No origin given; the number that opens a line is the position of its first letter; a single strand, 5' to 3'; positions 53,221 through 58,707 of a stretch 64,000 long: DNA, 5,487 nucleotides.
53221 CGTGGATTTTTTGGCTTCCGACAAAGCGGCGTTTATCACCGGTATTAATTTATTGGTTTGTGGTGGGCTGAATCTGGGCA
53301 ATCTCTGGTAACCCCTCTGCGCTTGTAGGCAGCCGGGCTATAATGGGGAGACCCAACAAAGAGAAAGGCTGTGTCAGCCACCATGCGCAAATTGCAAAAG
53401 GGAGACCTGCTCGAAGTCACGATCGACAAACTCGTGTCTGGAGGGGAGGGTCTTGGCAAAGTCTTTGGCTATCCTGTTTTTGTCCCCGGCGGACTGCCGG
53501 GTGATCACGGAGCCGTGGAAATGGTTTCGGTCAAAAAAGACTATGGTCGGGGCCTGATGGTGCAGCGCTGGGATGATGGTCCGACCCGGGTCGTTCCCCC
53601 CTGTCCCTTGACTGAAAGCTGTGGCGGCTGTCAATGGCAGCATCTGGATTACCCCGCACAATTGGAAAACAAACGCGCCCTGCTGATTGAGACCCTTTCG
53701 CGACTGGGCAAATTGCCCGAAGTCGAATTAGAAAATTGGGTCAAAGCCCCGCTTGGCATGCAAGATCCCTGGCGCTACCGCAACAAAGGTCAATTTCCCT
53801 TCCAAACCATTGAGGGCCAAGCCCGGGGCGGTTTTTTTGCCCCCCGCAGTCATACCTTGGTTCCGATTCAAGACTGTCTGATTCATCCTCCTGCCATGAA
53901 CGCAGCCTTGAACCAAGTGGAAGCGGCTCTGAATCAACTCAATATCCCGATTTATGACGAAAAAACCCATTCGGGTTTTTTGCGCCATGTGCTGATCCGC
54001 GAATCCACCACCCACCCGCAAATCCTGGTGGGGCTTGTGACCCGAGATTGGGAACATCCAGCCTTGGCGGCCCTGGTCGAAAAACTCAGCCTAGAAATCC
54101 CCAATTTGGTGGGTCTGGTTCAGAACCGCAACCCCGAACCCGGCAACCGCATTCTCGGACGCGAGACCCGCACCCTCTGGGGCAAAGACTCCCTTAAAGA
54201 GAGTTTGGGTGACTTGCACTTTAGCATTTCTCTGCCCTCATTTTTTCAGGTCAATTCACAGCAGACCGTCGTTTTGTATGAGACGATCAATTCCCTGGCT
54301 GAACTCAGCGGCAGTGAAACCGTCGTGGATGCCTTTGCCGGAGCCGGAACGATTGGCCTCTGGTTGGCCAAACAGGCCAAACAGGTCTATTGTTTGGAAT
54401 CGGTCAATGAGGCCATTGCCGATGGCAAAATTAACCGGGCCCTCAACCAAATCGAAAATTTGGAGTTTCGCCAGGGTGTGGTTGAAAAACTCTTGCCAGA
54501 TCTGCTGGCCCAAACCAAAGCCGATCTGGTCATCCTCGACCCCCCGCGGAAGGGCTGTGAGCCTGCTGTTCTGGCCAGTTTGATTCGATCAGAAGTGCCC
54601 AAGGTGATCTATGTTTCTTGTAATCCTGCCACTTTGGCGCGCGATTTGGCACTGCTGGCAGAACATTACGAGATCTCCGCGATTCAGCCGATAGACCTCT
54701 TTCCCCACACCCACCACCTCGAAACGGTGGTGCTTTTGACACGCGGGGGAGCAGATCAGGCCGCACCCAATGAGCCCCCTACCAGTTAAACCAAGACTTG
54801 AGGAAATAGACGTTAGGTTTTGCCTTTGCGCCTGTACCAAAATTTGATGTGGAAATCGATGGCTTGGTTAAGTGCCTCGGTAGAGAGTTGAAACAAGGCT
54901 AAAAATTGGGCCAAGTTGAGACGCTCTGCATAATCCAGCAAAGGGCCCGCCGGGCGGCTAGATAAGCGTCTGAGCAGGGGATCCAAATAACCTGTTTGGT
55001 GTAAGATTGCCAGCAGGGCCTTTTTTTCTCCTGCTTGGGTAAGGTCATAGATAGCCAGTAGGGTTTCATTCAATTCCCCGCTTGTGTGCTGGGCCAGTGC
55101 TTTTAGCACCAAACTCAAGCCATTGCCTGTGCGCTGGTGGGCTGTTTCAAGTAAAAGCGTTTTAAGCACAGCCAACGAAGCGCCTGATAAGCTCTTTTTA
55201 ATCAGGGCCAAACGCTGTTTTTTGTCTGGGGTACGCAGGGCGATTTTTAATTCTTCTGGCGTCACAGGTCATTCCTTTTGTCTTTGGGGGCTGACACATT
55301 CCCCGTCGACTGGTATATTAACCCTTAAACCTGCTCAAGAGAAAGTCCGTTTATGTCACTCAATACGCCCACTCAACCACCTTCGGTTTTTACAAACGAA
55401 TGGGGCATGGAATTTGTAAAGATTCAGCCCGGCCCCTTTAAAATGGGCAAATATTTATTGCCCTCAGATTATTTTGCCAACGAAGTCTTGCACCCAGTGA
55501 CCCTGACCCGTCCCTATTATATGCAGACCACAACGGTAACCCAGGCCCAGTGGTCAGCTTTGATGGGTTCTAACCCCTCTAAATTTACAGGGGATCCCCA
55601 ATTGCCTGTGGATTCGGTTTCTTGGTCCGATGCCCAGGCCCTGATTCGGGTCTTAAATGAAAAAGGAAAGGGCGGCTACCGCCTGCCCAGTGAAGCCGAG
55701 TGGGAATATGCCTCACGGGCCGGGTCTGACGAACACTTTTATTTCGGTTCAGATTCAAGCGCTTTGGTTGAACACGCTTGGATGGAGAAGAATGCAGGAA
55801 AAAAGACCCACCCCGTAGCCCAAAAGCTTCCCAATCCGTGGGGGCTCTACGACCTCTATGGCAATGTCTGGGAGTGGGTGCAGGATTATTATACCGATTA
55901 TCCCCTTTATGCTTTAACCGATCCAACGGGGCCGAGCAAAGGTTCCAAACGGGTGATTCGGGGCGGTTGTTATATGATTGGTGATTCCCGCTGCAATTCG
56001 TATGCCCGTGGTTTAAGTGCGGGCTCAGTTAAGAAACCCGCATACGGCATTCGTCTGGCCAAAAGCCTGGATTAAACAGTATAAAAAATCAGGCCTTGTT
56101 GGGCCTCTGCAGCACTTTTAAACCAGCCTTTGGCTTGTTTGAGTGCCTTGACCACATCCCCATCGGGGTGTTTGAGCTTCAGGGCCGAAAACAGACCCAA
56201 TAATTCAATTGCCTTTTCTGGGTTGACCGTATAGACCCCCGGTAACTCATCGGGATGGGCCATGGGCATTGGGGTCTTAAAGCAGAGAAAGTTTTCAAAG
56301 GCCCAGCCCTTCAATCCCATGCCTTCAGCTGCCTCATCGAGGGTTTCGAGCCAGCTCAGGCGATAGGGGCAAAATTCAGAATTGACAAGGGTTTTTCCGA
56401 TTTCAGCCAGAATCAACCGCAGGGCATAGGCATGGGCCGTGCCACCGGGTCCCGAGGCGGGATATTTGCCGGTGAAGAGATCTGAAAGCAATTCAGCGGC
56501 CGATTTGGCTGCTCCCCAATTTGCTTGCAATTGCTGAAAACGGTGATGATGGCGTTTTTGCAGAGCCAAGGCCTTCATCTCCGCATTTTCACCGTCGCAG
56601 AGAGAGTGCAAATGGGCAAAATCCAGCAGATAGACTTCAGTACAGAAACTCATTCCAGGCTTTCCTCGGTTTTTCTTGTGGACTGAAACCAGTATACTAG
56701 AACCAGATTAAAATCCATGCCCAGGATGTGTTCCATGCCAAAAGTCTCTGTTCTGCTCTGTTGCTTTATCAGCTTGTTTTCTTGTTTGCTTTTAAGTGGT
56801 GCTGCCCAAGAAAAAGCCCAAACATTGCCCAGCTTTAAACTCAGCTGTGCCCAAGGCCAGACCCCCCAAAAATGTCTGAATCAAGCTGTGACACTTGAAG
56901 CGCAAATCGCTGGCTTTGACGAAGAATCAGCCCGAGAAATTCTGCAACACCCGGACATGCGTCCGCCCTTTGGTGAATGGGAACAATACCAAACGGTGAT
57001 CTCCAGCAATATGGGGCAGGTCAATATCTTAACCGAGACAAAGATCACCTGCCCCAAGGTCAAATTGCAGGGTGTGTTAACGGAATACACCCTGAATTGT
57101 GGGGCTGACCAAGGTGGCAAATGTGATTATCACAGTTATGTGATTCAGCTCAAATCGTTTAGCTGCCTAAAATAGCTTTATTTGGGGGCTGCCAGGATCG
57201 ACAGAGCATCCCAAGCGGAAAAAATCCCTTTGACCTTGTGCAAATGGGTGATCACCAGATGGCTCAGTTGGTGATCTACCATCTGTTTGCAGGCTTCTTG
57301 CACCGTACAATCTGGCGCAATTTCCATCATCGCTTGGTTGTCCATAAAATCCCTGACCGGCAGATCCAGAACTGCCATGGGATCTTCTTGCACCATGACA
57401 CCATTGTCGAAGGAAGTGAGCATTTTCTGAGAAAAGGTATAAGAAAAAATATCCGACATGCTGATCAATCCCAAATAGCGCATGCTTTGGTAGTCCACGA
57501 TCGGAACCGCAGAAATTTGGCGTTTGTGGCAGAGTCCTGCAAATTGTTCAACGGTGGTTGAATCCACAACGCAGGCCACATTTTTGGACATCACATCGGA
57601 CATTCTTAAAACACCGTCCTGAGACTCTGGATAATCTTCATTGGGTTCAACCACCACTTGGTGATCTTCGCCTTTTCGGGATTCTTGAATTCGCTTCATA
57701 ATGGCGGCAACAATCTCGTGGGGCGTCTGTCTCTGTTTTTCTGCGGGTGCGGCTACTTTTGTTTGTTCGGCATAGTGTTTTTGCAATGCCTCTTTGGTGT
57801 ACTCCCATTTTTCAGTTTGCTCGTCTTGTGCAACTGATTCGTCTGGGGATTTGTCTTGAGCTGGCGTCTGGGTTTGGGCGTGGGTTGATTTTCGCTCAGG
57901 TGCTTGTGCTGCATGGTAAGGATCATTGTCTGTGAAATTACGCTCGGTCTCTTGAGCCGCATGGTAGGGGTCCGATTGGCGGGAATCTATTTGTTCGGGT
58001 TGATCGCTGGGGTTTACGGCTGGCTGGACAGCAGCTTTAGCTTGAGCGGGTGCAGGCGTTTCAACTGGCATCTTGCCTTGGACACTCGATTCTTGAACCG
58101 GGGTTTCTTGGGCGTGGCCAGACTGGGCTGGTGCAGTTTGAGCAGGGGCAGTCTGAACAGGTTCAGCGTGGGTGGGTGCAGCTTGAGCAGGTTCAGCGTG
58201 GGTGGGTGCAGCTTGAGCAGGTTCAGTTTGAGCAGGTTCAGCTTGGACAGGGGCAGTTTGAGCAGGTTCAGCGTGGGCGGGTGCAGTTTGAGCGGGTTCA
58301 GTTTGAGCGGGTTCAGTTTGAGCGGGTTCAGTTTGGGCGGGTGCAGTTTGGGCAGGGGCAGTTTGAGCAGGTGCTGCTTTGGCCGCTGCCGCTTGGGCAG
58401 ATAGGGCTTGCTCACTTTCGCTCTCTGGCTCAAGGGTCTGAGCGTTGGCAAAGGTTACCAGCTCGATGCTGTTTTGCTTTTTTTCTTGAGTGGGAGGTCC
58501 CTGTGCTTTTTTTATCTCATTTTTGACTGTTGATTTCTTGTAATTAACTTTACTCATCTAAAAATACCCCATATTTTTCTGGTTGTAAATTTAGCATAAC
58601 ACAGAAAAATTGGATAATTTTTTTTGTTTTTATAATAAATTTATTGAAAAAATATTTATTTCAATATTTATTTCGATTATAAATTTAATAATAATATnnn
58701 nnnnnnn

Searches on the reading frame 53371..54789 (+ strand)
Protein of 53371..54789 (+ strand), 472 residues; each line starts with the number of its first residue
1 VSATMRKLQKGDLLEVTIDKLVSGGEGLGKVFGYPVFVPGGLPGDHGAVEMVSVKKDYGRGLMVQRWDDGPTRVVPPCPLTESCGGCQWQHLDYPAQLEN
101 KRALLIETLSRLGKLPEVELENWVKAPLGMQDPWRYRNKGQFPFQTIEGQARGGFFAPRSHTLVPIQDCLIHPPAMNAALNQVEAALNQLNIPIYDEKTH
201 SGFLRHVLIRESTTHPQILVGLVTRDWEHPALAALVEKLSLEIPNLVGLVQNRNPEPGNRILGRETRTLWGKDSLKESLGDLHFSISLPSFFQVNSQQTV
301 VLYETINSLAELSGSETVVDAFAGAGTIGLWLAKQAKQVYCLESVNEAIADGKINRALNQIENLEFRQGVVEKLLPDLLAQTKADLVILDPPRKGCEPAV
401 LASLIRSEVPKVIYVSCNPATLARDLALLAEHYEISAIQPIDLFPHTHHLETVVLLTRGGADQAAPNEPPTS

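Call 72: search_protein_families(library=pfam, proteins=[window:53371-54789:+], max_evalue=0.00001)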
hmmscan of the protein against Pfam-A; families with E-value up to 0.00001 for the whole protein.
window:53371-54789:+ (472 aa): 5 families
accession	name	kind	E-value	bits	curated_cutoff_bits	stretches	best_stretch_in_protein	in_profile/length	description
PF05958.17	tRNA_U5-meth_tr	-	1.1e-18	67.8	23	1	281-458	169-356/357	tRNA (Uracil-5-)-methyltransferase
PF13847.12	Methyltransf_31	-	3.9e-10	40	27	1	314-423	3-116/145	Methyltransferase domain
PF01938.26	TRAM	-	1.1e-07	32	21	1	9-61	3-58/61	TRAM domain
PF03602.21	Cons_hypoth95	-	2.9e-06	27.5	24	1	307-393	34-123/182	Conserved hypothetical protein 95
PF05175.20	MTS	-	6.4e-06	26.3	23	0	309-392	30-107/170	Methyltransferase small domain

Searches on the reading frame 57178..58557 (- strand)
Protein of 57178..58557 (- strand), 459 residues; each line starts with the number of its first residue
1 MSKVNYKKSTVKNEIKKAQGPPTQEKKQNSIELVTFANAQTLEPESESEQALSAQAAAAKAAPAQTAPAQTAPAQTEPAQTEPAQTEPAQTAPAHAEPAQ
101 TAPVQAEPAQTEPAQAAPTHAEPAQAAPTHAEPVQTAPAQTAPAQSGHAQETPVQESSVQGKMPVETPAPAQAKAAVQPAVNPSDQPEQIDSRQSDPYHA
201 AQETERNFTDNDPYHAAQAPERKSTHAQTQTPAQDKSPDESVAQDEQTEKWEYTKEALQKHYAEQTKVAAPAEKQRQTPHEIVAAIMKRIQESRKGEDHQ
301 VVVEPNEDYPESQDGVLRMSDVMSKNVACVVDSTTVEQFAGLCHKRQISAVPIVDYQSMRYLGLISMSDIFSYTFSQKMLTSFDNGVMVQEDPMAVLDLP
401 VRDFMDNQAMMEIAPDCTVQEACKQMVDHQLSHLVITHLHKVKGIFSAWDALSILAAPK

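Call 72: search_protein_families(library=pfam, proteins=[window:57178-58557:-], max_evalue=0.00001)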
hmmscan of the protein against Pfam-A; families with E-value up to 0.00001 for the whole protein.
window:57178-58557:- (459 aa): 1 family
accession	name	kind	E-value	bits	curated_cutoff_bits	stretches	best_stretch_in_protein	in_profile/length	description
PF00571.33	CBS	-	2.7e-16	60.1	24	1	320-373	2-54/57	CBS domain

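Call 77: search_protein_families(library=pfam, proteins=[window:57178-58557:-], max_evalue=0.1)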
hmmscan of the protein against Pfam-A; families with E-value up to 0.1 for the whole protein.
window:57178-58557:- (459 aa): 2 families
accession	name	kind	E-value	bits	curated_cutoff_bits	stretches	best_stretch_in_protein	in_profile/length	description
PF00571.33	CBS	-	2.7e-16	60.1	24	2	320-373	2-54/57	CBS domain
PF02095.21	Extensin_1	-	0.00026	21.3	105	1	62-199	24-162/171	Extensin-like protein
